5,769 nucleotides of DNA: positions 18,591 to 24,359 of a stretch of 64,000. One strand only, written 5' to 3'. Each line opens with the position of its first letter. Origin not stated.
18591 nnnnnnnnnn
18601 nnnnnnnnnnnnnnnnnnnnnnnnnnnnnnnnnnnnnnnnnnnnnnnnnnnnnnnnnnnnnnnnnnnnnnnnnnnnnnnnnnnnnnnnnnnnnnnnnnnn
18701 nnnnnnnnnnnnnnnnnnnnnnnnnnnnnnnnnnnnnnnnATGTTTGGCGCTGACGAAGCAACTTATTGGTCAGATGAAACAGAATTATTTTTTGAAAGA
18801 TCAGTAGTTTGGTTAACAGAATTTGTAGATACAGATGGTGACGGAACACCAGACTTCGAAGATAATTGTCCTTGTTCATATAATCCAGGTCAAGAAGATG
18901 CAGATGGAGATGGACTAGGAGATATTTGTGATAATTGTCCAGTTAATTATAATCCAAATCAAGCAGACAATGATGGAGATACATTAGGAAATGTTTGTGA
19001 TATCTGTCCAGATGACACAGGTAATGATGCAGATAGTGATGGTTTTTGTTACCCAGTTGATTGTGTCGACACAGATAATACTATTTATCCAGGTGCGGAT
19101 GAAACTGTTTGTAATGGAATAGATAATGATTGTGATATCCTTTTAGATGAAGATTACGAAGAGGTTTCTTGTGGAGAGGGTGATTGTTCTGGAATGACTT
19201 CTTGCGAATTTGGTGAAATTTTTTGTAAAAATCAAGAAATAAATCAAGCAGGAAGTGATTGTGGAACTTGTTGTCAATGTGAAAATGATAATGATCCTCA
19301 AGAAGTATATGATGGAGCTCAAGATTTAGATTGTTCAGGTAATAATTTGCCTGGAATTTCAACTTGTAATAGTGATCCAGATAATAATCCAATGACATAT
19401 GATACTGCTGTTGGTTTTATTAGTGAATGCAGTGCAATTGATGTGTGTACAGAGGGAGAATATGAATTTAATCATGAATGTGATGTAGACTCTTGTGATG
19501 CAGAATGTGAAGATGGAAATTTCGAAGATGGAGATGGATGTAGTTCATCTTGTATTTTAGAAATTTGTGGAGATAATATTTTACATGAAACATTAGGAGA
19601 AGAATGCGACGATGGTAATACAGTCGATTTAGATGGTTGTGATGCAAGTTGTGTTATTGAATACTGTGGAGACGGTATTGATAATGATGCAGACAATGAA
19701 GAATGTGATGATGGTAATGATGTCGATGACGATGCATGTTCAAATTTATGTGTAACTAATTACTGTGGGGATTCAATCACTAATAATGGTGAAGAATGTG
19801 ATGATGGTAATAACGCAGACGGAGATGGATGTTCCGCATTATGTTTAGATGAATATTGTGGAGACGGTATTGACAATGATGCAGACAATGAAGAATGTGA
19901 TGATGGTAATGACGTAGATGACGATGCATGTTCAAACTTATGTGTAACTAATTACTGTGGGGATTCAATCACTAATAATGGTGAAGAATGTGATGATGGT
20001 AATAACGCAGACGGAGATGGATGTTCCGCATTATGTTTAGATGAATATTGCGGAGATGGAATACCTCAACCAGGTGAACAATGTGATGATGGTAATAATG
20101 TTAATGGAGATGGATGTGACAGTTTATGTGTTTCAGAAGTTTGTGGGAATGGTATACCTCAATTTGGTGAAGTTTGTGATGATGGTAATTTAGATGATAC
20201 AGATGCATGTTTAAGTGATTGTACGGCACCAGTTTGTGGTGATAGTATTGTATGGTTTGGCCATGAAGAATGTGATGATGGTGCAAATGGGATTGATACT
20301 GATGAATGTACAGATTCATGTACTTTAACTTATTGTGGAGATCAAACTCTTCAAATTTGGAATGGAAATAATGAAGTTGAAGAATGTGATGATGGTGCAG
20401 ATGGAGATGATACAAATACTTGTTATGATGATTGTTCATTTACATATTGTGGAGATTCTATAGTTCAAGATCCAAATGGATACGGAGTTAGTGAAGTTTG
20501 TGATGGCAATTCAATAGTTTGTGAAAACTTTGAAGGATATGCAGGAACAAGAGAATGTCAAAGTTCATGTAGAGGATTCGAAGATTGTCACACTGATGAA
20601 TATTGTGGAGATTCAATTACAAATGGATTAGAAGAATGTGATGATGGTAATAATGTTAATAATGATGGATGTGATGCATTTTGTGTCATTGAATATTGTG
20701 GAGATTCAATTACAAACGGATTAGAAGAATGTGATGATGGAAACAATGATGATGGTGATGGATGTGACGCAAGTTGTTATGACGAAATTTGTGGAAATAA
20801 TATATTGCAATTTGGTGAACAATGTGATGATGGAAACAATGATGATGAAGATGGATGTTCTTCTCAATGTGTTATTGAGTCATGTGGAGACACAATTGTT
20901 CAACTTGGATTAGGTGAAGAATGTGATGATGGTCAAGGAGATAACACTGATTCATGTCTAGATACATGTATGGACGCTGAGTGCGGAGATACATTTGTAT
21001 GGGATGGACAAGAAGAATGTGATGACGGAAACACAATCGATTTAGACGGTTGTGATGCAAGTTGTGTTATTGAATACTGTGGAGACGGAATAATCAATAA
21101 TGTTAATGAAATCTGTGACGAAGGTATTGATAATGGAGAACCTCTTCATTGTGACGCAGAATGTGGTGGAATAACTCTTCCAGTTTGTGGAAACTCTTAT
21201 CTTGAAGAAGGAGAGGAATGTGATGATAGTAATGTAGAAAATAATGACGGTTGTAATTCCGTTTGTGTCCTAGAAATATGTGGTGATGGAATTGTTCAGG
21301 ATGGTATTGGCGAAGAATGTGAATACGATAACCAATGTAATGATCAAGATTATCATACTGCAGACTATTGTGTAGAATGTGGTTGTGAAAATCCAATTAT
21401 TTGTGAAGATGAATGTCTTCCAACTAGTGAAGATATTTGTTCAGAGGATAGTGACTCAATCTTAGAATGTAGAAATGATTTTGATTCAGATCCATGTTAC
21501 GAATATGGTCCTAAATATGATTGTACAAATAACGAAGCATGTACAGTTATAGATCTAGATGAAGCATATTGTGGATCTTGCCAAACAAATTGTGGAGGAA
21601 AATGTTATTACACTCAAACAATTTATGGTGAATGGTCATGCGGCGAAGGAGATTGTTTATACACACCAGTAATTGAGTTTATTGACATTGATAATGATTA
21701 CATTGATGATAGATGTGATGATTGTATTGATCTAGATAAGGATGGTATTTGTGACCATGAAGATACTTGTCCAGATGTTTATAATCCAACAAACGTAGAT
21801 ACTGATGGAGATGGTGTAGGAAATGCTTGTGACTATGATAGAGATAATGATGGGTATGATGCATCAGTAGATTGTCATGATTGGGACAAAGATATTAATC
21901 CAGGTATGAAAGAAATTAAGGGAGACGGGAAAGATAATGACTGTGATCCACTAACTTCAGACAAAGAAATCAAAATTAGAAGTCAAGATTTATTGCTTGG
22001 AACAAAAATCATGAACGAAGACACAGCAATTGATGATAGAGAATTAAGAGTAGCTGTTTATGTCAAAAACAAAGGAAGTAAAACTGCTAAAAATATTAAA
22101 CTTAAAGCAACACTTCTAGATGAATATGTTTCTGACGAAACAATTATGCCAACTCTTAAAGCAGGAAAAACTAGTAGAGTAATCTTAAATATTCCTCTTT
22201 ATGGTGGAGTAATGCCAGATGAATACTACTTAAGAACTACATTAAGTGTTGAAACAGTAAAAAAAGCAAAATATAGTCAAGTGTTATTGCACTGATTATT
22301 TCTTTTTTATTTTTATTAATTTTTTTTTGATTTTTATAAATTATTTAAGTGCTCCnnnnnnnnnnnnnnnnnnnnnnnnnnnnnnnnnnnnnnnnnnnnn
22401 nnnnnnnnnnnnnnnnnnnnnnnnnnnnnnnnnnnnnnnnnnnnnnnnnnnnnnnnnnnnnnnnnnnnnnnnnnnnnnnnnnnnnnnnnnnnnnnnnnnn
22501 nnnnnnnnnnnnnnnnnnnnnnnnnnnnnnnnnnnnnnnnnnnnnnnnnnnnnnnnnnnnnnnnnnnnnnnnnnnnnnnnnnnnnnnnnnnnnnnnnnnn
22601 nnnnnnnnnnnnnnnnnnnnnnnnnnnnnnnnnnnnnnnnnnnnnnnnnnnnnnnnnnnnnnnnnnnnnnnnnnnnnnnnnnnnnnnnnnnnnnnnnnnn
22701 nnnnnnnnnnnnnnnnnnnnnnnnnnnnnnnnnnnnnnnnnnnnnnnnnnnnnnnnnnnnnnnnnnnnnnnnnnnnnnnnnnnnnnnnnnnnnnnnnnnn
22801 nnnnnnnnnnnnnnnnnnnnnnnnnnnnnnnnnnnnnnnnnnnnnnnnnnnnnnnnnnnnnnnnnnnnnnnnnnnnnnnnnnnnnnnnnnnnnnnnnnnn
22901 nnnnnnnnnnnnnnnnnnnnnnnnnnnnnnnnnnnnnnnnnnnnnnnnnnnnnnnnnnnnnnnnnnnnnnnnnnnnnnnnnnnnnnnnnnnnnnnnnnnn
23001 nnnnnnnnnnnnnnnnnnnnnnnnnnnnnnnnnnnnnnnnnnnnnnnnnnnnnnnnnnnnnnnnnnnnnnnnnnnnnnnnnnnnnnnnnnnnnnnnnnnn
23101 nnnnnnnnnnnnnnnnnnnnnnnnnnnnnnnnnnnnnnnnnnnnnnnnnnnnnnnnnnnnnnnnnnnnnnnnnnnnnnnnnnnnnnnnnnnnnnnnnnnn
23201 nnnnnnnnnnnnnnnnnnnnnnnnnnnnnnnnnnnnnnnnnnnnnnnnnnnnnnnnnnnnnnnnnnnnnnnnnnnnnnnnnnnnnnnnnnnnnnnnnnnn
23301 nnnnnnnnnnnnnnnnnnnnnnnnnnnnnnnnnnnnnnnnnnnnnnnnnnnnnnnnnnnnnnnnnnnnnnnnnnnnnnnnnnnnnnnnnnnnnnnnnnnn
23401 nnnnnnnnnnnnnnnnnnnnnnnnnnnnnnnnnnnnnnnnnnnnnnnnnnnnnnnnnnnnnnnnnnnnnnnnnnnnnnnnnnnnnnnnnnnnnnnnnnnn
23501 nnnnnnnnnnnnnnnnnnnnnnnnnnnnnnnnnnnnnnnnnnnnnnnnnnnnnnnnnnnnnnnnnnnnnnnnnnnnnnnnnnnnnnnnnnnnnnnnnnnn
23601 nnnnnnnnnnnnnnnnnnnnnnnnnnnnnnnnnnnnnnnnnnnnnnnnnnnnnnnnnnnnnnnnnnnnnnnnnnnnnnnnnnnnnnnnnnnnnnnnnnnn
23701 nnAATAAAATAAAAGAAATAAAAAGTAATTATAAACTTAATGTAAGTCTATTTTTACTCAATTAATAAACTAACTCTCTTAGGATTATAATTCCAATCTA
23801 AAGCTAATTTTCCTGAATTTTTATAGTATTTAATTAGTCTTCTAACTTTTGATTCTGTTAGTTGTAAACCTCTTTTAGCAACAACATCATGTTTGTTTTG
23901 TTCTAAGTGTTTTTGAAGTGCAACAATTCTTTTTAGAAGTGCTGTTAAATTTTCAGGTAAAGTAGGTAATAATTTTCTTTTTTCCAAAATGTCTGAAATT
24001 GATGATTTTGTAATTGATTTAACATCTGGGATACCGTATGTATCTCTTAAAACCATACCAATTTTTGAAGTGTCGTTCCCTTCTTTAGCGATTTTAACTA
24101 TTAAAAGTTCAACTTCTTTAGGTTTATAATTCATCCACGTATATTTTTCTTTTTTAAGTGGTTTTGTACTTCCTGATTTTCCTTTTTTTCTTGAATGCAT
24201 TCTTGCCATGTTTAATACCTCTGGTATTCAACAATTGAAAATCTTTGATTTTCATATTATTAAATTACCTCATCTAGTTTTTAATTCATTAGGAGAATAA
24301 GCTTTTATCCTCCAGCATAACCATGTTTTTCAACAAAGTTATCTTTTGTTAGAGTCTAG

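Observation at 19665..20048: Very recent 192-bp tandem duplication inside the cysteine-rich repeat gene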

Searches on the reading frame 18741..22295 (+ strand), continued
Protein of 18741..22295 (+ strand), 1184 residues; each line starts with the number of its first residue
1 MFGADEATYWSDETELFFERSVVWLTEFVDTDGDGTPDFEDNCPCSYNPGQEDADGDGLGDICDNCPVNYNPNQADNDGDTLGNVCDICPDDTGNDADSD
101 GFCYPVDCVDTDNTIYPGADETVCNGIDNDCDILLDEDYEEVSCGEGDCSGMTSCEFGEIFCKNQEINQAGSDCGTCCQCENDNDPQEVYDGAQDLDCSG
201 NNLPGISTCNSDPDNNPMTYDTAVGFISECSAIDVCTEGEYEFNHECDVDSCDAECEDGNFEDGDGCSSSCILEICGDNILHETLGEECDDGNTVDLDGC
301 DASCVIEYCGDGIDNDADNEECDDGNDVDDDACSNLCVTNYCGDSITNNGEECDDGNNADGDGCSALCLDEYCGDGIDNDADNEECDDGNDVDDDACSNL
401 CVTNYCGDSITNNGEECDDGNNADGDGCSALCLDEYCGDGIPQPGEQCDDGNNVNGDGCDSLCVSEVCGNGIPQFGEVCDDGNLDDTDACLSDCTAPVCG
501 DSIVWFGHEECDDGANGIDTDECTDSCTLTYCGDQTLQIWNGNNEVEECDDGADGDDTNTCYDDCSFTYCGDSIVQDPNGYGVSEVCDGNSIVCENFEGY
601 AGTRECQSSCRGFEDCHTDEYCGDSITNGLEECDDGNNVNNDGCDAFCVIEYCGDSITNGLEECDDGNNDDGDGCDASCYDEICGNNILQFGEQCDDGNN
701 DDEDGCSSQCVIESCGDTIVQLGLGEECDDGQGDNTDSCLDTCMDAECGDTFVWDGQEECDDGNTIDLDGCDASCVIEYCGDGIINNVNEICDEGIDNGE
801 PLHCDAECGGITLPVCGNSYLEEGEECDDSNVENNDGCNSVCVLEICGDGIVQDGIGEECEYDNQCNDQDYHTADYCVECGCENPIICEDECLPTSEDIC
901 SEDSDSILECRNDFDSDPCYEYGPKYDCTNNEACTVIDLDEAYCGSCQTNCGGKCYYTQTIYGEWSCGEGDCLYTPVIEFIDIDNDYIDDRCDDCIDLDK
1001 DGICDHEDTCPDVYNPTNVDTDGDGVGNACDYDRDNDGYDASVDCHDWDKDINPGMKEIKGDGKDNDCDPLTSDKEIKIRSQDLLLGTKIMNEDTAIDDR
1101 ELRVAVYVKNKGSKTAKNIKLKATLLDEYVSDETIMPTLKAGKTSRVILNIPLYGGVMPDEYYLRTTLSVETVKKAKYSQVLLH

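Call 39: find_homologous_proteins(query=window:18741-22295:+, max_evalue=1e-10)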
Query window:18741-22295:+ (1184 aa): 6131 proteins with E <= 1e-10 among 8000 candidates; the best 120 are listed.
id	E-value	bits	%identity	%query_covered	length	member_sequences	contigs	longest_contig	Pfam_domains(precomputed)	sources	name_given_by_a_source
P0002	0.0e+0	2684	100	100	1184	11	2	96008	PF13948.12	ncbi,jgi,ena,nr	ncbi:DUF4215 domain-containing protein [archaeon]|nr:DUF4215 domain-containing protein [archaeon]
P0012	0.0e+0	1118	43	53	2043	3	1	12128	PF04151.22,PF13948.12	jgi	jgi:cysteine-rich repeat protein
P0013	2.0e-298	1011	56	73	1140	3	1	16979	PF13948.12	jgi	-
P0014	2.7e-298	1011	41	54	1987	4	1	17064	PF04151.22,PF13948.12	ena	-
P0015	1.1e-272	926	39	58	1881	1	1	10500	PF04151.22,PF13948.12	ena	-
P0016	4.8e-223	761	52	44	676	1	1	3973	-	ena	-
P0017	4.6e-222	758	41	57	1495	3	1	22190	PF04151.22,PF13948.12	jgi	jgi:cysteine-rich repeat protein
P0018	1.9e-211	723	45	51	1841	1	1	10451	PF01752.24,PF08453.17,PF13948.12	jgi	-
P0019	5.1e-211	722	44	49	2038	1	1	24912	PF01833.31,PF13948.12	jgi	jgi:cysteine-rich repeat protein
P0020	7.8e-209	714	43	53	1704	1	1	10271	PF07691.18,PF13948.12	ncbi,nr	ncbi:MAG TPA: DUF4215 domain-containing protein, partial [Polyangiaceae bacterium]|nr:DUF4215 domain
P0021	2.0e-196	673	38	50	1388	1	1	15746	PF13948.12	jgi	jgi:cysteine-rich repeat protein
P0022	1.4e-193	664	41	50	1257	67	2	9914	PF13948.12,PF06119.20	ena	-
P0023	1.8e-193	663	42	55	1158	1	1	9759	PF13948.12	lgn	-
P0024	2.9e-193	663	40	51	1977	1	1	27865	PF13948.12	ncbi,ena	-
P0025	6.0e-184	632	39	53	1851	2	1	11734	PF13948.12,PF01344.32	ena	-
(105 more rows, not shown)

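Call 41: find_encoding_contigs(protein=P0013, flank=6000, max_places=5)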
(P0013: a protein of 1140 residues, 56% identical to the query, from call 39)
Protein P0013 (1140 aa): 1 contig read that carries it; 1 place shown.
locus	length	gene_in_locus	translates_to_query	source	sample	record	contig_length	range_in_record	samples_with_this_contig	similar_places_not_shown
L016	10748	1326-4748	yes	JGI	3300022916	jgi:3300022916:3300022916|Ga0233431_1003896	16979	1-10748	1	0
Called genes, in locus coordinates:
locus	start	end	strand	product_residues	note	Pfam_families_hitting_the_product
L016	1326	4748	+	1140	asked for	PF13948:DUF4215 (weak)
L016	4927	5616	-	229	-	PF01209:Ubie_methyltran, PF02353:CMAS, PF13489:Methyltransf_23, PF05175:MTS, PF13847:Methyltransf_31, PF08241:Methyltransf_11, PF08242:Methyltransf_12, PF13649:Methyltransf_25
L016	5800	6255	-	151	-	PF08069:Ribosomal_S13_N, PF00312:Ribosomal_S15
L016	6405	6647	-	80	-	PF01713:Smr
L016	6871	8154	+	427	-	PF00589:Phage_integrase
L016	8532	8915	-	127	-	PF08279:HTH_11 (weak)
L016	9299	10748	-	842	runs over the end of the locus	PF00580:UvrD-helicase, PF01443:Viral_helicase1 (faint), PF13245:AAA_19, PF13087:AAA_12 (faint), PF13538:UvrD_C_2 (faint), PF13361:UvrD_C, PF14493:HTH_40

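Call 48: search_solved_structures(query=window:18741-22295:+, max_evalue=0.01)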
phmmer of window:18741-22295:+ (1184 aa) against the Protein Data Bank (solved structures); distinct sequences matched with E-value up to 0.01: 5.
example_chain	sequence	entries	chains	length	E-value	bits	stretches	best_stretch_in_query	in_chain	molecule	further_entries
3fby_A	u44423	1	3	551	7e-25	89.9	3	30-90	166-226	Cartilage oligomeric matrix protein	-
2rhp_A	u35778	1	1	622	7.5e-21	76.6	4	29-78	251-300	Thrombospondin-2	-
1yo8_A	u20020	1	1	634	8.4e-21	76.4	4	29-78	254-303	thrombospondin-2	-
1ux6_A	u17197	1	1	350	1.5e-05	25.9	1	981-1039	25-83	THROMBOSPONDIN-1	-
2vov_A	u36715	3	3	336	0.0045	17.7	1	1032-1071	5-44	SURFACE-ASSOCIATED PROTEIN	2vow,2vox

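Call 52: find_encoding_contigs(protein=P0006, flank=1000, max_places=5)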
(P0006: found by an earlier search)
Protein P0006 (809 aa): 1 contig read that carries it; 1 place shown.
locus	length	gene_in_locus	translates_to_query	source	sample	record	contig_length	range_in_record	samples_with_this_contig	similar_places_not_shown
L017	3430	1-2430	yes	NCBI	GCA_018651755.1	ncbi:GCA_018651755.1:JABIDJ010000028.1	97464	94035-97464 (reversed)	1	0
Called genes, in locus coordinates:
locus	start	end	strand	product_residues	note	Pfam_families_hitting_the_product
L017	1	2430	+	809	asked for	PF13948:DUF4215 (faint)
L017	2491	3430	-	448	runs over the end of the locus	PF01368:DHH, PF21763:DHH_CID, PF02272:DHHA1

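Call 53: find_encoding_contigs(protein=P0009, flank=3000, max_places=5)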
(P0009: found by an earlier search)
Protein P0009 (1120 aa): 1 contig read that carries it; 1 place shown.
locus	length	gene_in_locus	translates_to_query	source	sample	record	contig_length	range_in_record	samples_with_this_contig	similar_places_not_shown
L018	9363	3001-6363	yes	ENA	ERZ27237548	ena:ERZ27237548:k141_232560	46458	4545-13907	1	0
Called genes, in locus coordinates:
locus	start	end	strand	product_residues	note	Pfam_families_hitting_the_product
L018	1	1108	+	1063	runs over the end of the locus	-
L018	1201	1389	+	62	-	-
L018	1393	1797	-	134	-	-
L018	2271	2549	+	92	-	PF13463:HTH_27 (faint), PF25212:HVO_A0114 (weak)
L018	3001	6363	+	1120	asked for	PF13948:DUF4215 (weak)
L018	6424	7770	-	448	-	PF01368:DHH, PF21763:DHH_CID, PF02272:DHHA1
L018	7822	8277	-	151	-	PF08069:Ribosomal_S13_N, PF00312:Ribosomal_S15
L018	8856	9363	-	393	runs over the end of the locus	-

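Call 76: find_encoding_contigs(protein=P0011, flank=4000, max_places=5)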
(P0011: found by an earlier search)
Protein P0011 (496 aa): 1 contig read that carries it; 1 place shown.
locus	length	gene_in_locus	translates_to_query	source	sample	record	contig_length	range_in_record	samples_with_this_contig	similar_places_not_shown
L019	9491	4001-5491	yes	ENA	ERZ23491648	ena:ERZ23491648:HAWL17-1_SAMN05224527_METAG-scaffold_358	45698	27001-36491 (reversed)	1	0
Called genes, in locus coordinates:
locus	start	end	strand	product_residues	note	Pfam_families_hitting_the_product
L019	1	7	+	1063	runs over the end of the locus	-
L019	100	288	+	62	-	-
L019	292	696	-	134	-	-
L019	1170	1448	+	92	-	PF13463:HTH_27 (faint), PF25212:HVO_A0114 (weak)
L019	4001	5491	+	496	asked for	PF13948:DUF4215 (faint), PF07705:CARDB (faint)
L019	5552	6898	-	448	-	PF01368:DHH, PF21763:DHH_CID, PF02272:DHHA1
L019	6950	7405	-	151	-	PF08069:Ribosomal_S13_N, PF00312:Ribosomal_S15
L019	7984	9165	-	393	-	-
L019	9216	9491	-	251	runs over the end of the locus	PF00590:TP_methylase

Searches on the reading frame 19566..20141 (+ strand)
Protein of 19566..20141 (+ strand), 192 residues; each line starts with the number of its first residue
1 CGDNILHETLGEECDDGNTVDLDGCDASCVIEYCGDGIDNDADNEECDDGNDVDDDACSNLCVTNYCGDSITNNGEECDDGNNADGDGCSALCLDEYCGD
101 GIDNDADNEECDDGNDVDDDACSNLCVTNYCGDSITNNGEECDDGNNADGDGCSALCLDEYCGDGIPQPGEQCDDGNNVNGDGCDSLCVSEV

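Call 70: predict_structure(alignment_id=A3)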
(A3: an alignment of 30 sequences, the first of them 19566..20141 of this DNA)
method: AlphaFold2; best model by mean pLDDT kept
length: 192 residues; sequences in the alignment: 30
mean_pLDDT: 71.8   pTM: 0.32
mean pLDDT of the five models: 71.8, 64.1, 63.1, 62.3, 60.8
residues with pLDDT >= 90: 0; 70-90: 111; 50-70: 80; < 50: 1
segments of 3 or more residues with pLDDT < 50: none
pLDDT, mean of each block of 10 residues (from residue 1): 86 81 74 65 60 61 69 72 68 68 57 56 63 75 80 80 80 83 85 78
secondary structure, 60 per line:
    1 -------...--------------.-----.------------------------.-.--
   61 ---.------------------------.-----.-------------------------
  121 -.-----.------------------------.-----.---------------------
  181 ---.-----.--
elements in order:

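Call 72: fold_search(model_id=the predicted structure, library=pdb)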
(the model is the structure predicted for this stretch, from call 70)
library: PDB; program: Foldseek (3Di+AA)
matches with E <= 10: 30; with E <= 0.001: 0
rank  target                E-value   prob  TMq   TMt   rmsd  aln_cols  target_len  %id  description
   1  7ufg_A                1.5e-02  1.00  0.16  0.03   1.3        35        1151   63  Cryo-EM structure of PAPP-A in complex with IGFBP5 (released 2022-09-28)
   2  8hgg_C                2.0e-02  0.99  0.18  0.02   2.3        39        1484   56  Structure of 2:2 PAPP-A.ProMBP complex (released 2023-01-11)
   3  8a7e_C                2.6e-02  0.99  0.18  0.02   2.4        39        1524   56  PAPP-A dimer in complex with its inhibitor STC2 (released 2022-11-02)
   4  8a7d_C                3.6e-02  0.99  0.18  0.04   2.3        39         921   56  Partial dimer complex of PAPP-A and its inhibitor STC2 (released 2022-11-02)
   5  7ufg_B                5.4e-02  0.98  0.18  0.03   2.3        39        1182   56  Cryo-EM structure of PAPP-A in complex with IGFBP5 (released 2022-09-28)
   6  7y5q_B                5.9e-02  0.30  0.17  0.04  12.6       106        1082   24  Structure of 1:1 PAPP-A.STC2 complex(half map) (released 2023-01-11)
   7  8d8o_B                7.5e-02  0.96  0.18  0.03   2.4        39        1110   56  Cryo-EM structure of substrate unbound PAPP-A (released 2022-09-28)
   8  7y5n_C                8.9e-02  0.97  0.17  0.03   1.2        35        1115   63  Structure of 1:1 PAPP-A.ProMBP complex(half map) (released 2023-01-11)
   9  8hgh_A                2.6e-01  0.89  0.16  0.02   1.1        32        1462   47  Structure of 2:2 PAPP-A.STC2 complex (released 2023-01-11)
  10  5y2z_C                4.3e-01  0.20  0.16  0.07   5.7        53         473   28  Crystal structure of human LGI1 EPTP-ADAM22 complex (released 2018-05-02)
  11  9clp_A                4.7e-01  0.13  0.16  0.08   9.8        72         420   29  Structure of ecarin from the venom of Kenyan saw-scaled viper in complex with the Fab of neutralizing antibody H11 (released 2024-09-11)
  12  5y2z_G                5.1e-01  0.30  0.16  0.07   3.1        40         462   32  Crystal structure of human LGI1 EPTP-ADAM22 complex (released 2018-05-02)
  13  8sl1_A                6.0e-01  0.75  0.17  0.04   2.3        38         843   47  Cryo-EM structure of PAPP-A2 (released 2023-11-08)
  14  8d8o_A                6.0e-01  0.47  0.11  0.05   8.9        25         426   60  Cryo-EM structure of substrate unbound PAPP-A (released 2022-09-28)
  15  3g5c_A                7.1e-01  0.10  0.16  0.07  10.0        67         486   28  Structural and biochemical studies on the ectodomain of human ADAM22 (released 2009-08-18)
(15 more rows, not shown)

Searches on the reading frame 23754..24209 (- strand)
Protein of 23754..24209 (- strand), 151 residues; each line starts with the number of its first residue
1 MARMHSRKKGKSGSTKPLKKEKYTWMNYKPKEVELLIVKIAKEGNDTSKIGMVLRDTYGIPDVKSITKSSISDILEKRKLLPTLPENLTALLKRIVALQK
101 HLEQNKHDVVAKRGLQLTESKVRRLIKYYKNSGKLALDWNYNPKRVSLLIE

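Call 10: search_protein_families(library=pfam, proteins=[window:23754-24209:-], max_evalue=0.001)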
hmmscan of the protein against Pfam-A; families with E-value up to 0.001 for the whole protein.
window:23754-24209:- (151 aa): 2 families
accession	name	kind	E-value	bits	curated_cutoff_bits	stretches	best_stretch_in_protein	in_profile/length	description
PF08069.17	Ribosomal_S13_N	-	2e-25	89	25.4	1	1-60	1-60/60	Ribosomal S13/S15 N-terminal domain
PF00312.27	Ribosomal_S15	-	3.3e-14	53.2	31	1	81-147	11-79/81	Ribosomal protein S15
